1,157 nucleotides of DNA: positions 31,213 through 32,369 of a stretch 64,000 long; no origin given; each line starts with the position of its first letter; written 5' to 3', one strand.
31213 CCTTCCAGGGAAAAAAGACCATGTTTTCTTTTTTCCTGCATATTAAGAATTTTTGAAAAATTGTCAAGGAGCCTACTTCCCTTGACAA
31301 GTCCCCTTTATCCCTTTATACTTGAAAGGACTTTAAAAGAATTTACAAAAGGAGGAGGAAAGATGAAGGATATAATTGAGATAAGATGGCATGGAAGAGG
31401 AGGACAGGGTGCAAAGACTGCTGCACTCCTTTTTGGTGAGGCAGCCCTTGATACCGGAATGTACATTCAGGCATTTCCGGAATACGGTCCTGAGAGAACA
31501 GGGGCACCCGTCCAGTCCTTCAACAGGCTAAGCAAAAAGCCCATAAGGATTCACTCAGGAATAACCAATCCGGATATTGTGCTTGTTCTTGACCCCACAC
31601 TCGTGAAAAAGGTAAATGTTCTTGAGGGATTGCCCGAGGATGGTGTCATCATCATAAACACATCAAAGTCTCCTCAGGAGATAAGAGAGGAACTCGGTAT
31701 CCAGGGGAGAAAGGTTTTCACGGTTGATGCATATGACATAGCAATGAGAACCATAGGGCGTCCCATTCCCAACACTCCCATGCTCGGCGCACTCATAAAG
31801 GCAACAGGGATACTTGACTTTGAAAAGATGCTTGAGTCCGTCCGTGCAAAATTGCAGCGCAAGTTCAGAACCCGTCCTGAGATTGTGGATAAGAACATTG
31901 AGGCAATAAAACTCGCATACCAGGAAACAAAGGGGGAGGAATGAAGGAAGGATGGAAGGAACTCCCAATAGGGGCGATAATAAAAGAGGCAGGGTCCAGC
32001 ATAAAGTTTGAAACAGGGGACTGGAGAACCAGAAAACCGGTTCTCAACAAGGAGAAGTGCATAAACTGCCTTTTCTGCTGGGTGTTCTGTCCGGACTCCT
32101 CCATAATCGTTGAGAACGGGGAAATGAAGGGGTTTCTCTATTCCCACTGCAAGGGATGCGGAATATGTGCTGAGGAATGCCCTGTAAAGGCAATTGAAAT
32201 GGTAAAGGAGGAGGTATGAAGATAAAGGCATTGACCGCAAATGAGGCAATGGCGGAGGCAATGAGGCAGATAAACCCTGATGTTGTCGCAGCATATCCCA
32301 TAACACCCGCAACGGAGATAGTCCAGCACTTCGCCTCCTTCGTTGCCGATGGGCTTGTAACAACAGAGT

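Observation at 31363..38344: PFOR operon runs without a break into mglB-mglA, a GT9 heptosyltransferase and a CTD-tagged propeller protein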

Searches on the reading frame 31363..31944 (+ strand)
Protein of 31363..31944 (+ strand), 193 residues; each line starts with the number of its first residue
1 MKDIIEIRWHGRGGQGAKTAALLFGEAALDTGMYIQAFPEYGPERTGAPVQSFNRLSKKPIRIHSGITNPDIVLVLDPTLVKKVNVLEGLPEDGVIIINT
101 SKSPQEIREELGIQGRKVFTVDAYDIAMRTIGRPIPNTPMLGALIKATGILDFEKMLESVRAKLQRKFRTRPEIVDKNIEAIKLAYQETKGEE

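Call 5: search_protein_families(library=pfam, proteins=[window:31363-31944:+], max_evalue=0.01)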
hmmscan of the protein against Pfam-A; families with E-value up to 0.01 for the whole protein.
window:31363-31944:+ (193 aa): 1 family
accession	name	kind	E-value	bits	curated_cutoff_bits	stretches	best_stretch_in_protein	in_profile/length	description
PF01558.24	POR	-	8.4e-45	153.5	27.4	1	13-187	1-173/173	Pyruvate ferredoxin/flavodoxin oxidoreductase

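Call 13: search_protein_families(library=ncbifam, proteins=[window:31363-31944:+], max_evalue=0.001)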
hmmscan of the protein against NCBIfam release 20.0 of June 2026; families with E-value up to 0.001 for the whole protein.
window:31363-31944:+ (193 aa): 18 families
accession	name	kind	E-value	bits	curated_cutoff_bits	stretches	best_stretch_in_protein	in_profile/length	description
TIGR02175.1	PorC_KorC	subfamily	6e-66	221.6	81.1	1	4-190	1-176/177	2-oxoacid:acceptor oxidoreductase, gamma subunit, pyruvate/2-ketoisovalerate family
NF040683.1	PorC_Meth_Thtga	equivalog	2.6e-63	212.9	270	1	5-192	2-176/177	pyruvate synthase subunit PorC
NF006321.0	PRK08534.1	equivalog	2.6e-56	190.2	225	1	4-191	1-179/181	pyruvate ferredoxin oxidoreductase subunit gamma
NF010632.0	PRK14029.1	equivalog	3.7e-53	179.9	335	1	4-190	1-181/185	pyruvate/ketoisovalerate ferredoxin oxidoreductase subunit gamma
NF004497.0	PRK05844.1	equivalog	7.5e-47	159.4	243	1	5-189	2-185/186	pyruvate flavodoxin oxidoreductase subunit gamma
NF045762.1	PhenlGlyoxDHPadE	equivalog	7.9e-44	149.7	300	1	5-190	2-180/187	NADH-dependent phenylglyoxylate dehydrogenase subunit gamma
NF045790.1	OxalOxreddelta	equivalog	1.6e-18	66.9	230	1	17-163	28-193/316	oxalate oxidoreductase subunit delta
TIGR03710.1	OAFO_sf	subfamily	1.6e-16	60.1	482.75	1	6-190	3-174/561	2-oxoacid:acceptor oxidoreductase subunit alpha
TIGR02176.1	pyruv_ox_red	equivalog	3e-15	55.2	911.35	1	8-187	417-606/1167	pyruvate:ferredoxin (flavodoxin) oxidoreductase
NF005324.0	PRK06853.1-4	equivalog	1.2e-13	51.4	222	1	7-186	5-186/196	indolepyruvate oxidoreductase subunit beta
NF006323.0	PRK08537.1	equivalog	6.4e-13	48.4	235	1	6-165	4-160/181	2-oxoacid:ferredoxin oxidoreductase subunit gamma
NF005323.0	PRK06853.1-3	equivalog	8.3e-11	42.2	238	1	6-189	8-195/197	indolepyruvate oxidoreductase subunit beta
TIGR03334.1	IOR_beta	equivalog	2.4e-10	40.7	205.8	1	7-168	3-176/189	indolepyruvate ferredoxin oxidoreductase subunit beta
NF005322.0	PRK06853.1-2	equivalog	1.6e-08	34.5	237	1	3-189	4-193/197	indolepyruvate oxidoreductase subunit beta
NF005325.0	PRK06853.1-5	equivalog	8.1e-07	29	230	1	7-184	6-186/192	indolepyruvate oxidoreductase subunit beta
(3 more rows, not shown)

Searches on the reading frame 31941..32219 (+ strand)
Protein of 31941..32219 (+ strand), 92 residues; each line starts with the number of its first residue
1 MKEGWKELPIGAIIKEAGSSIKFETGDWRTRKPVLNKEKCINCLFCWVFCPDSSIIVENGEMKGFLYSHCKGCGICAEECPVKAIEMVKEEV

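Call 5: search_protein_families(library=pfam, proteins=[window:31941-32219:+], max_evalue=0.01)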
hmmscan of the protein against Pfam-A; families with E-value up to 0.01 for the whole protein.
window:31941-32219:+ (92 aa): 10 families
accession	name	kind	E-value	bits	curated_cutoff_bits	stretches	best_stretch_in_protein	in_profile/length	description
PF14697.11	Fer4_21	-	1.7e-11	44.5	35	1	35-87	3-59/59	4Fe-4S dicluster domain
PF00037.32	Fer4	-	1.3e-10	41.1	21.1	2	67-86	5-24/24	4Fe-4S binding domain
PF13237.11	Fer4_10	-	3.5e-09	36.9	25.5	2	33-81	2-53/53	4Fe-4S dicluster domain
PF12838.12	Fer4_7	-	6.4e-08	33.4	27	1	69-90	1-22/52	4Fe-4S dicluster domain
PF12797.12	Fer4_2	-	7e-07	29.3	24.5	1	68-82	8-22/22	4Fe-4S binding domain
PF12837.12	Fer4_6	-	9e-07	29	25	1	70-85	9-24/24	4Fe-4S binding domain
PF13484.11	Fer4_16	-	3.9e-06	28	30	1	69-88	1-20/66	4Fe-4S double cluster binding domain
PF13187.11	Fer4_9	-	9.3e-06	26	27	1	39-85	1-52/52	4Fe-4S dicluster domain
PF25160.1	LdpA_Fe-S-bd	-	2.1e-05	24.6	27.6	1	46-89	9-47/49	LdpA Fe-S cluster-binding domain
PF12800.12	Fer4_4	-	0.00021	21.8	24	0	68-82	2-16/17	4Fe-4S binding domain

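Call 13: search_protein_families(library=ncbifam, proteins=[window:31941-32219:+], max_evalue=0.001)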
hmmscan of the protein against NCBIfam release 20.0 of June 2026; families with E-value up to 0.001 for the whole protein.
window:31941-32219:+ (92 aa): 63 families (the best 25 are shown)
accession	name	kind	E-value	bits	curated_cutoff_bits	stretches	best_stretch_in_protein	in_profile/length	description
NF040684.1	PorD_Arch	equivalog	1.6e-35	121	120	1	9-91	3-85/85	pyruvate synthase subunit PorD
TIGR02179.1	PorD_KorD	subfamily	6.1e-33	112.8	60.05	1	15-91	2-78/78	2-oxoacid:acceptor oxidoreductase, delta subunit, pyruvate/2-ketoisovalerate family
NF007204.0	PRK09625.1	equivalog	5.3e-28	97.7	125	1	19-88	40-111/133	pyruvate flavodoxin oxidoreductase subunit delta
NF007203.0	PRK09624.1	equivalog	2.5e-27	95.1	171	1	6-90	19-103/105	pyuvate ferredoxin oxidoreductase subunit delta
NF007202.0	PRK09623.1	equivalog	1.7e-26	92.6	166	1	18-91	31-104/105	3-methyl-2-oxobutanoate dehydrogenase subunit delta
NF045790.1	OxalOxreddelta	equivalog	3.8e-23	82.1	230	1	18-90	240-311/316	oxalate oxidoreductase subunit delta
NF045763.1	PhenlGlyoxDHPadF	equivalog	2.4e-21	75.7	150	1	22-85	15-77/78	NADH-dependent phenylglyoxylate dehydrogenase subunit delta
TIGR01944.1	rnfB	subfamily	6.8e-12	45.3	68.7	1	34-90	109-165/190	RnfABCDGE type electron transport complex subunit B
TIGR02700.1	flavo_MJ0208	hypoth_equivalog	2.5e-11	43.3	251.35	1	22-89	131-198/234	dihydromethanopterin reductase (acceptor)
NF004914.0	PRK06273.1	equivalog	1.3e-10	41.3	163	1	9-60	64-115/167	ferredoxin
NF003475.0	PRK05113.1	equivalog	1.8e-10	41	203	1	33-89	108-164/190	electron transport complex subunit RsxB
NF005415.0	PRK06991.1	equivalog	1.8e-10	40.9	281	1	34-88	81-135/284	electron transport complex subunit RsxB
NF009410.0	PRK12771.1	subfamily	6.8e-10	38.1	516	1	39-91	513-566/566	NAD(P)-binding protein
NF040864.1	HgcB_ferredoxin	equivalog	1.1e-09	38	99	1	35-87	11-63/93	mercury methylation ferredoxin HgcB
TIGR01971.1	NuoI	subfamily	2.2e-09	37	113.05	2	36-89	40-102/121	NADH-quinone oxidoreductase, chain I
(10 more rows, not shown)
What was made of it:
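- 31941..32219 (+): porD, POR delta subunit (2x[4Fe-4S]), 92 aa. ATGA overlap with porG. TIGR02179 112.8 bits (call 13).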
